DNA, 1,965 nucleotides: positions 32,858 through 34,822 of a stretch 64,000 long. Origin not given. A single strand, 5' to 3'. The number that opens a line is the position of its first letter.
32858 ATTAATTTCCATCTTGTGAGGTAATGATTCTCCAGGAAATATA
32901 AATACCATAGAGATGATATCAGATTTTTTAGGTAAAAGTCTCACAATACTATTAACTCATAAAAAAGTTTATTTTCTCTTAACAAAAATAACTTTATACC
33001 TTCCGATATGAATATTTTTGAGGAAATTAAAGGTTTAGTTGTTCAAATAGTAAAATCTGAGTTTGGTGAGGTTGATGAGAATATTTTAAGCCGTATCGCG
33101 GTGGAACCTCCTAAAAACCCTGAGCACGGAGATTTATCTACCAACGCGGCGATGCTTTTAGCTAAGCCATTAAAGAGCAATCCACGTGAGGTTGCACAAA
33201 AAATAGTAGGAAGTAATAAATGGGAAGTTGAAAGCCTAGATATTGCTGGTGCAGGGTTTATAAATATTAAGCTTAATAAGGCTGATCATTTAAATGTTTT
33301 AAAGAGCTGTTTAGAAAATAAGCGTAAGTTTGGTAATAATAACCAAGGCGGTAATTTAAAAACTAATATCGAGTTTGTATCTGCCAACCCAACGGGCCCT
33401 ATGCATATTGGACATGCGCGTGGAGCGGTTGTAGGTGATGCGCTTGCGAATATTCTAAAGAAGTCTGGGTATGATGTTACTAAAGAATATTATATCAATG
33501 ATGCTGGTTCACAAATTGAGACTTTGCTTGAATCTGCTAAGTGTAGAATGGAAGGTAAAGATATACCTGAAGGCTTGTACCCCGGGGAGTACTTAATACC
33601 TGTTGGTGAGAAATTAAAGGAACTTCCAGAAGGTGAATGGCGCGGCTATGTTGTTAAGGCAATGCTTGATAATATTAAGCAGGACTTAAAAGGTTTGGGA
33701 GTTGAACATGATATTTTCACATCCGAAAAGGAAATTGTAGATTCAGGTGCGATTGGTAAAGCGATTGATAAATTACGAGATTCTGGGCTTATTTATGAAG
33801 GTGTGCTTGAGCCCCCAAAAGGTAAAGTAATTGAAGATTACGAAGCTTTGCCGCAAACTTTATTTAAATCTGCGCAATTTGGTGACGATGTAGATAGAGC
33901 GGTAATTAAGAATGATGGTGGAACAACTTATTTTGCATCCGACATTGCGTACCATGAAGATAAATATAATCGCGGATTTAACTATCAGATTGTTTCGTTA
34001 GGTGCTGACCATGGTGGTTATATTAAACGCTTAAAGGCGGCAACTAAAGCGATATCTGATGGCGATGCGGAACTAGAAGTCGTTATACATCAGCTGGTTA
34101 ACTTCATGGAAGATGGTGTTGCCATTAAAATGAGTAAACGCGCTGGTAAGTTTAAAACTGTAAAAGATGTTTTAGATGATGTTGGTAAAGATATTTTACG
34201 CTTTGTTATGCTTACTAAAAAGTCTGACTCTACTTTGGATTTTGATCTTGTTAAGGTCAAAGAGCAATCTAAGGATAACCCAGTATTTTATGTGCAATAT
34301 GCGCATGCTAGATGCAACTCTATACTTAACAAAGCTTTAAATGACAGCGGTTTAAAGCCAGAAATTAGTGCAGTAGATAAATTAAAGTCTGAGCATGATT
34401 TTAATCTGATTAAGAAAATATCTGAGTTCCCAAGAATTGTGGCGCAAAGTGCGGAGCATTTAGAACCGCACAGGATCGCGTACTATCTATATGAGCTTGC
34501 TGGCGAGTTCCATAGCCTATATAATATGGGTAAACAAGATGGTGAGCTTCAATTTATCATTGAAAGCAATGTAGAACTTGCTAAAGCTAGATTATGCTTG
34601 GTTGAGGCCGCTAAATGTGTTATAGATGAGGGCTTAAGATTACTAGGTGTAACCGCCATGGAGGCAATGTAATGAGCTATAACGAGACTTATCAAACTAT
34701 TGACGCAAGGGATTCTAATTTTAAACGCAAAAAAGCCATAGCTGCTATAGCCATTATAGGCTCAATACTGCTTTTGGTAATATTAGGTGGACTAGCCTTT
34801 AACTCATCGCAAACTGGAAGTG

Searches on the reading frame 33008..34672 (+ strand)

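Call 44: search_protein_families(library=pfam, proteins=[window:33008-34672:+], max_evalue=0.001)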
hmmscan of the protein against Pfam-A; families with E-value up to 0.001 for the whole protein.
window:33008-34672:+ (554 aa): 7 families
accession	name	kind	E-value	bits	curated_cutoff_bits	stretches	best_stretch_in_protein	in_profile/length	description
PF05746.21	DALR_1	-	2e-30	105.7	22.3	1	429-554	1-117/117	DALR anticodon binding domain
PF03485.21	Arg_tRNA_synt_N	-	3.6e-19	69.6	21.5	1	14-89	6-85/85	Arginyl tRNA synthetase N terminal domain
PF00750.26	tRNA-synt_1d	-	1.8e-18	67.1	23.3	2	99-174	3-77/349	tRNA synthetases class I (R), catalytic domain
PF01406.26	tRNA-synt_1e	-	1.7e-10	41.2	27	1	132-265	23-124/301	tRNA synthetases class I (C) catalytic domain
PF00133.28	tRNA-synt_1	-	9.9e-09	34.9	22.7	1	317-407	320-406/414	tRNA synthetases class I (I, L, M and V)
PF09334.17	tRNA-synt_1g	-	1.6e-06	27.6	20.1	0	374-419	327-371/391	tRNA synthetases class I (M)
PF01921.24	tRNA-synt_1f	-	1.2e-05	24.8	27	0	369-422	277-330/360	tRNA synthetases class I (K)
